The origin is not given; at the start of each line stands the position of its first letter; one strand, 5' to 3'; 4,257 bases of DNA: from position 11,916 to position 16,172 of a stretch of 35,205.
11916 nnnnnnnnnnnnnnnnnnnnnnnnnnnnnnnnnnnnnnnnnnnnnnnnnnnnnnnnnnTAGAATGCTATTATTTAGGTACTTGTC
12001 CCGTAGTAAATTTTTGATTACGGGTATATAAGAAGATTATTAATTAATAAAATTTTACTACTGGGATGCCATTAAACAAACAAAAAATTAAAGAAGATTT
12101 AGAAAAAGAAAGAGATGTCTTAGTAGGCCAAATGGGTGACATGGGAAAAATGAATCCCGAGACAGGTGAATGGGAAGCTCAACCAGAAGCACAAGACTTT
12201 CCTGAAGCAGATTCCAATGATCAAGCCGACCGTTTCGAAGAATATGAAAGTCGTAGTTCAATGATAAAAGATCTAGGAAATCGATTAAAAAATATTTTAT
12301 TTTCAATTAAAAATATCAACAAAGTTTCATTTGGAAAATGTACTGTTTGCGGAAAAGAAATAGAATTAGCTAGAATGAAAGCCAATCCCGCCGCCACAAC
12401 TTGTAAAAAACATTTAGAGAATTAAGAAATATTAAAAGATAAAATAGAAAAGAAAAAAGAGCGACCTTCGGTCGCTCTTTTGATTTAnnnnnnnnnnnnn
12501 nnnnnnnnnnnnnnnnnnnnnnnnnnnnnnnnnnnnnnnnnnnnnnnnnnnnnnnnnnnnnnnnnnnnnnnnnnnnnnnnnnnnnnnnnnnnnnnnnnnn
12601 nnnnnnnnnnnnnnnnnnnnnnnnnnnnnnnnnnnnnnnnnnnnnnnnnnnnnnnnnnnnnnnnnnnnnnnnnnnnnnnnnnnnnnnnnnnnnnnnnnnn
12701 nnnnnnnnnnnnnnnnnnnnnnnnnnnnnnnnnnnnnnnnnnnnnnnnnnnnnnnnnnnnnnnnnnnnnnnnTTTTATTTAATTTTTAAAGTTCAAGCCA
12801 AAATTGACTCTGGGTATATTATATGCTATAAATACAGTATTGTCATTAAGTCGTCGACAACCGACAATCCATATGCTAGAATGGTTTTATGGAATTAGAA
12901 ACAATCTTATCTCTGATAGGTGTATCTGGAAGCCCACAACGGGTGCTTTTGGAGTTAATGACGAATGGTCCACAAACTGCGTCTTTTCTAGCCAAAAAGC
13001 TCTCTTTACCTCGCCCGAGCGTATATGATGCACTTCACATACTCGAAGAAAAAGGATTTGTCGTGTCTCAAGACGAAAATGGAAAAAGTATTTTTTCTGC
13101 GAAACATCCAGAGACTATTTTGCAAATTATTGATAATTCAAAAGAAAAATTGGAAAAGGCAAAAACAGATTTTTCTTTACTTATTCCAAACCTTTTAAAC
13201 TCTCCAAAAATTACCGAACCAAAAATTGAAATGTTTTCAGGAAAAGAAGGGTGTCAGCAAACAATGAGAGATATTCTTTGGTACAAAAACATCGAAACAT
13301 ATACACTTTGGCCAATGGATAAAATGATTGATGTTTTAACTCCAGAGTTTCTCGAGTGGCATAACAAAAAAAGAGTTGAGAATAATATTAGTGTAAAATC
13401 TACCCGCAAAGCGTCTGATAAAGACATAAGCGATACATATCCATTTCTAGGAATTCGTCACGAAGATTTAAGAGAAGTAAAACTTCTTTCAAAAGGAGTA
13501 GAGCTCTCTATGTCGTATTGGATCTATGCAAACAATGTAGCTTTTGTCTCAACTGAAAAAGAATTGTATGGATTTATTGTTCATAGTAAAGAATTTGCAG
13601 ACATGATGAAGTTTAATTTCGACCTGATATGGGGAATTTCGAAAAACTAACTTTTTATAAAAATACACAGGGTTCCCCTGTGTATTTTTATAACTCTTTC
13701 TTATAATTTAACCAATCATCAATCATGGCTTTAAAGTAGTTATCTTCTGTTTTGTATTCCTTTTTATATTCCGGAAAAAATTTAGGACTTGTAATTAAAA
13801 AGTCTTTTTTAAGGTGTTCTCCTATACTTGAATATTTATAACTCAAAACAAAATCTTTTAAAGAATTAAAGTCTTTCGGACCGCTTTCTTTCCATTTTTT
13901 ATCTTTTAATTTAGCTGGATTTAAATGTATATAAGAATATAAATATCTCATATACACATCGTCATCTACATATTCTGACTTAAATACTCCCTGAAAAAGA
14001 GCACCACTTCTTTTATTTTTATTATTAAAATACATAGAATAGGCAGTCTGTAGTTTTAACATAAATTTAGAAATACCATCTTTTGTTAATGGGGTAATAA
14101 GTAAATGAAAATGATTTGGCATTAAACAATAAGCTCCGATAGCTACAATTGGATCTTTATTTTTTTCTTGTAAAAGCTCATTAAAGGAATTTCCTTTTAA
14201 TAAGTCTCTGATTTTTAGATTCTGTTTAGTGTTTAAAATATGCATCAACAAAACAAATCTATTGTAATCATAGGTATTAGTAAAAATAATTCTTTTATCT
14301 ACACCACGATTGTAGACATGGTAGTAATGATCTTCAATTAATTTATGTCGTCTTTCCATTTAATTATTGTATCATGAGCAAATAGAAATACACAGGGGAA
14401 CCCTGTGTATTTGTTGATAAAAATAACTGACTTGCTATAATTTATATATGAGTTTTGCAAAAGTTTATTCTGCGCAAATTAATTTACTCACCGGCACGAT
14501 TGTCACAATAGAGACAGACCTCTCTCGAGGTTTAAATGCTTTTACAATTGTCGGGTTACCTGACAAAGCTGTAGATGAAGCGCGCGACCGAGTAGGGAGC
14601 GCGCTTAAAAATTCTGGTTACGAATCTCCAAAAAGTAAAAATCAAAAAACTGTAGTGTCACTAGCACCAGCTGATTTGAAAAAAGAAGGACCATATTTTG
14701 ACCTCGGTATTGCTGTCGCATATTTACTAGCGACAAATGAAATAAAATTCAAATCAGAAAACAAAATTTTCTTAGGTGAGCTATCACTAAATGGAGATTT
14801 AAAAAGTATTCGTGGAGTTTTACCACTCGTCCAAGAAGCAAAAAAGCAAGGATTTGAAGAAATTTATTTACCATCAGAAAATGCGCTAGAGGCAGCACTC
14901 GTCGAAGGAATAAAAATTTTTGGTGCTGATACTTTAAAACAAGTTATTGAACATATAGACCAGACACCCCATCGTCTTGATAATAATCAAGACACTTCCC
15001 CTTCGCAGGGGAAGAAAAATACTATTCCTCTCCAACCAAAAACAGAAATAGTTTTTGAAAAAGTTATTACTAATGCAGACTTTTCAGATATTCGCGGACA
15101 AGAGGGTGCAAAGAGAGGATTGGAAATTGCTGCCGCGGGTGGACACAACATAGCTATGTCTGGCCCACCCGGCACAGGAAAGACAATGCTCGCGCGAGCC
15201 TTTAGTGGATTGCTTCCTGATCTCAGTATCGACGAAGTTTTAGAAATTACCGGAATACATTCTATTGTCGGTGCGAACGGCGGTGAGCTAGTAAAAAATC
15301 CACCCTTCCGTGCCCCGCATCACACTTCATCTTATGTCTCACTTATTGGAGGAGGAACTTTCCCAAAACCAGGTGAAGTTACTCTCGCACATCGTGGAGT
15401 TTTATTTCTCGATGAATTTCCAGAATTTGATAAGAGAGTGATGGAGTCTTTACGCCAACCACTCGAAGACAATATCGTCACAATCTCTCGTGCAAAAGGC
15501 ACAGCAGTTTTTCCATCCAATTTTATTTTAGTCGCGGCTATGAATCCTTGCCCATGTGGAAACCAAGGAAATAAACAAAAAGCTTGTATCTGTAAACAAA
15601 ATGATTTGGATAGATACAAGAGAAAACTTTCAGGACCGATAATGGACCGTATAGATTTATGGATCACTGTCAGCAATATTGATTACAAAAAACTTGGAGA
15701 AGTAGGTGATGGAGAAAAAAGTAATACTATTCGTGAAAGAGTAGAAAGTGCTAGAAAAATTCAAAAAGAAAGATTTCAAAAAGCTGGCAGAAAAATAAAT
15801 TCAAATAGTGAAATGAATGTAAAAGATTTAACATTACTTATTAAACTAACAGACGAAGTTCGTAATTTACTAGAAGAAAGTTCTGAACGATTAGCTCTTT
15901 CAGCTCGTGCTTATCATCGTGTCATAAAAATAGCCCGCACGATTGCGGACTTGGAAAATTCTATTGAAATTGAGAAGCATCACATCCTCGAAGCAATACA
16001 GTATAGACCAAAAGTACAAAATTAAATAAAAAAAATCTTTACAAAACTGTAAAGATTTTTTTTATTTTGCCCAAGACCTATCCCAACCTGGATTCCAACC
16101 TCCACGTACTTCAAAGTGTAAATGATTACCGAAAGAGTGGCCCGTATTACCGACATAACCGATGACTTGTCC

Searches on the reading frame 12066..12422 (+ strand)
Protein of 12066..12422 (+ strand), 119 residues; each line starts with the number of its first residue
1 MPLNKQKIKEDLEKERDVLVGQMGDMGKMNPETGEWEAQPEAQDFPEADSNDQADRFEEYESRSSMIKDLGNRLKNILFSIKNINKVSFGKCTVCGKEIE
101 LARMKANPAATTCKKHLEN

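Call 52: search_protein_families(library=pfam, proteins=[window:12066-12422:+], max_evalue=0.01)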
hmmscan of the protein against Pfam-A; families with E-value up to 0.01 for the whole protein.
window:12066-12422:+ (119 aa): 1 family
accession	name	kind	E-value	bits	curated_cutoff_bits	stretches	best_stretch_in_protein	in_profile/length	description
PF01258.23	zf-dskA_traR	-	2e-07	31.3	24.9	1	88-114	2-28/36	Prokaryotic dksA/traR C4-type zinc finger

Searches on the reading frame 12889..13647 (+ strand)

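Call 52: search_protein_families(library=pfam, proteins=[window:12889-13647:+], max_evalue=0.01)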
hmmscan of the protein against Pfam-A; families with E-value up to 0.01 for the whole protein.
window:12889-13647:+ (253 aa): 8 families
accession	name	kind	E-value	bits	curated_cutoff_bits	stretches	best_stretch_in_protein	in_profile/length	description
PF01978.25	TrmB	-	4.1e-11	43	25.6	1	11-75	5-68/68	Sugar-specific transcriptional regulator TrmB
PF01047.28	MarR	-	1.9e-06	28.1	24.6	1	18-61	7-50/59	MarR family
PF12802.13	MarR_2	-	1.2e-05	25.8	27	1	11-62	2-54/61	MarR family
PF12840.13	HTH_20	-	7.3e-05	23.1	27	1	18-60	8-50/51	Helix-turn-helix domain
PF09339.16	HTH_IclR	-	0.00012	22.2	22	1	21-60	9-50/52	IclR helix-turn-helix domain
PF08221.17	HTH_9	-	0.0049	17.4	23.4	0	16-56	15-55/62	RNA polymerase III subunit RPC82 helix-turn-helix domain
PF01022.26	HTH_5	-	0.0049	17.2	22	1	20-58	7-45/47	Bacterial regulatory protein, arsR family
PF08279.18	HTH_11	-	0.0075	16.6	25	0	19-59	5-46/55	HTH domain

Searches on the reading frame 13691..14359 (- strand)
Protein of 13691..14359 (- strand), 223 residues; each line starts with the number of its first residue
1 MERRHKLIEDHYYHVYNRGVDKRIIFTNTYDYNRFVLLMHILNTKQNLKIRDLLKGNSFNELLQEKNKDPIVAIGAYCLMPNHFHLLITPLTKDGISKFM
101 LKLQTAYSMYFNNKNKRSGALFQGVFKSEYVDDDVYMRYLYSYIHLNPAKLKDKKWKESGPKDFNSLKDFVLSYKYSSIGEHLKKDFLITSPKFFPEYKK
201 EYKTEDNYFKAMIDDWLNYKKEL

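Call 52: search_protein_families(library=pfam, proteins=[window:13691-14359:-], max_evalue=0.01)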
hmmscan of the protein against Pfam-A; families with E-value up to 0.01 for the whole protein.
window:13691-14359:- (223 aa): 1 family
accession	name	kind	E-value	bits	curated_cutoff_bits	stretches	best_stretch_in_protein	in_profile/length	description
PF01797.21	Y1_Tnp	-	3.6e-10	40.4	23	1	56-145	25-119/121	Transposase IS200 like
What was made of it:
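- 13688..14359 (-): RAYT-like Y1 (HUH) transposase, 223 aa; a candidate trans-acting enzyme for REP-type hairpins. Pfam Y1_Tnp 3.6e-10, 40.4 bits against a 23-bit cut-off (call 52).
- On REP-RAYT system (window gene 13688-14359 and the site 2b hairpin): PF01797 scores 40.4 bits against a 23-bit cut-off (call 52).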

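Call 55: search_protein_families(library=ncbifam, proteins=[window:13691-14359:-], max_evalue=0.01)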
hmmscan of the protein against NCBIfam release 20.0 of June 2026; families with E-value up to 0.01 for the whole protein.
window:13691-14359:- (223 aa): 1 family
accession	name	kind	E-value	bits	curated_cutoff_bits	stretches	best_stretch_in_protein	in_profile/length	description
NF047646.1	REP_Tyr_transpos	equivalog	3.8e-11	43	80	1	60-150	35-133/146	REP-associated tyrosine transposase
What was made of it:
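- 13688..14359 (-): NCBIfam REP-associated tyrosine transposase 43 bits, below its 80-bit cut-off (call 55).
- On REP-RAYT system (window gene 13688-14359 and the site 2b hairpin): NF047646 scores 43 bits against an 80-bit cut-off (call 55).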

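Call 56: search_solved_structures(query=window:13691-14359:-, max_evalue=0.01, show_alignments=2)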
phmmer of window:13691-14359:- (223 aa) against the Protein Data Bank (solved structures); distinct sequences matched with E-value up to 0.01: 0.
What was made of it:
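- On REP-RAYT system (window gene 13688-14359 and the site 2b hairpin): No solved relative was found by sequence (call 56).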

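Call 59: find_related_loci(query=window:13691-14359:-, collection=metagenome_contigs, flank=2500)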
Query window:13691-14359:- (223 aa) in metagenome_contigs; peptide patterns used: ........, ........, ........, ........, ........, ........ (x = any residue, [..] = any of these).
600 stretches matched a pattern (row limit reached: there are more); 592 encode a relative of the query (tblastn E <= 1e-3); the best 80 are kept; 80 distinct loci.
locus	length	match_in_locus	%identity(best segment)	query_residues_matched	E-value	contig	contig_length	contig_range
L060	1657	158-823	70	1-222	2e-115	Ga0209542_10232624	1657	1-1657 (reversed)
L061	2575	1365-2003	54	1-217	3e-80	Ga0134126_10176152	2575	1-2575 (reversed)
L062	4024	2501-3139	52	1-217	4e-73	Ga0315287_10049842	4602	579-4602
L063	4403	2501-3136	51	1-217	7e-70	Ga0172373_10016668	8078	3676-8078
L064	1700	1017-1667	48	3-222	2e-67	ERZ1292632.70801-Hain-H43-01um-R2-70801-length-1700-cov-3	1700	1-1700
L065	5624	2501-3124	50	3-222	2e-63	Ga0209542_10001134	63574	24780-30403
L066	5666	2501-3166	47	1-221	2e-62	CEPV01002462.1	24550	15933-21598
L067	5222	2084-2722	46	3-218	1e-61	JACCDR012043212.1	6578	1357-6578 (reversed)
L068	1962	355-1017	46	1-221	5e-62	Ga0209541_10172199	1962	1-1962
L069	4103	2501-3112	48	3-218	7e-61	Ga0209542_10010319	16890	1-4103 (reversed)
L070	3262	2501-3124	47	10-220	1e-59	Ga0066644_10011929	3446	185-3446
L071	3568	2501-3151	47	1-219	2e-59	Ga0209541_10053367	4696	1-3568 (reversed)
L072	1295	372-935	51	3-198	2e-62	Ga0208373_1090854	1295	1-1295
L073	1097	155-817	44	1-221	7e-63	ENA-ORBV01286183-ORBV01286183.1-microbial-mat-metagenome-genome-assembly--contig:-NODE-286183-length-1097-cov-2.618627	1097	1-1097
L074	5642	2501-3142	45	1-219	5e-59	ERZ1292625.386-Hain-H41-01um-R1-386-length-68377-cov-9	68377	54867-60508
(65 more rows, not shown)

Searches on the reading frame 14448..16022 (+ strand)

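Call 52: search_protein_families(library=pfam, proteins=[window:14448-16022:+], max_evalue=0.01)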
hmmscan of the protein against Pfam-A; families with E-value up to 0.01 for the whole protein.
window:14448-16022:+ (525 aa): 9 families
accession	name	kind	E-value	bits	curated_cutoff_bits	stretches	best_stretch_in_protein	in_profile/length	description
PF01078.27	Mg_chelatase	-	7.1e-89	297.1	20.3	1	211-415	1-206/207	Magnesium chelatase, subunit ChlI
PF13541.12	ChlI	-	1.1e-39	135.5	27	1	21-145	1-121/121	Subunit ChlI of Mg-chelatase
PF13335.12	Mg_chelatase_C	-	1.1e-30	106.4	26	1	422-520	1-94/94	Magnesium chelatase, subunit ChlI C-terminal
PF07728.20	AAA_5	-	4.1e-10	40.2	22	1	309-377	58-131/139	AAA domain (dynein-related subfamily)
PF00493.29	MCM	-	9.2e-08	31.9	23.3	1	307-409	113-205/224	MCM P-loop domain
PF05362.19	Lon_C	-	1.9e-06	28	21.1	1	15-169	39-201/205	Lon protease (S16) C-terminal proteolytic domain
PF00004.35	AAA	-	0.00021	22.2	21.2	1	236-282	2-35/131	ATPase family associated with various cellular activities (AAA)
PF00158.32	Sigma54_activat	-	0.00024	21.3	20.2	0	306-366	84-142/168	Sigma-54 interaction domain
PF05496.18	RuvB_N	-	0.00053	20.2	27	0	312-353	81-122/159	Holliday junction DNA helicase RuvB P-loop domain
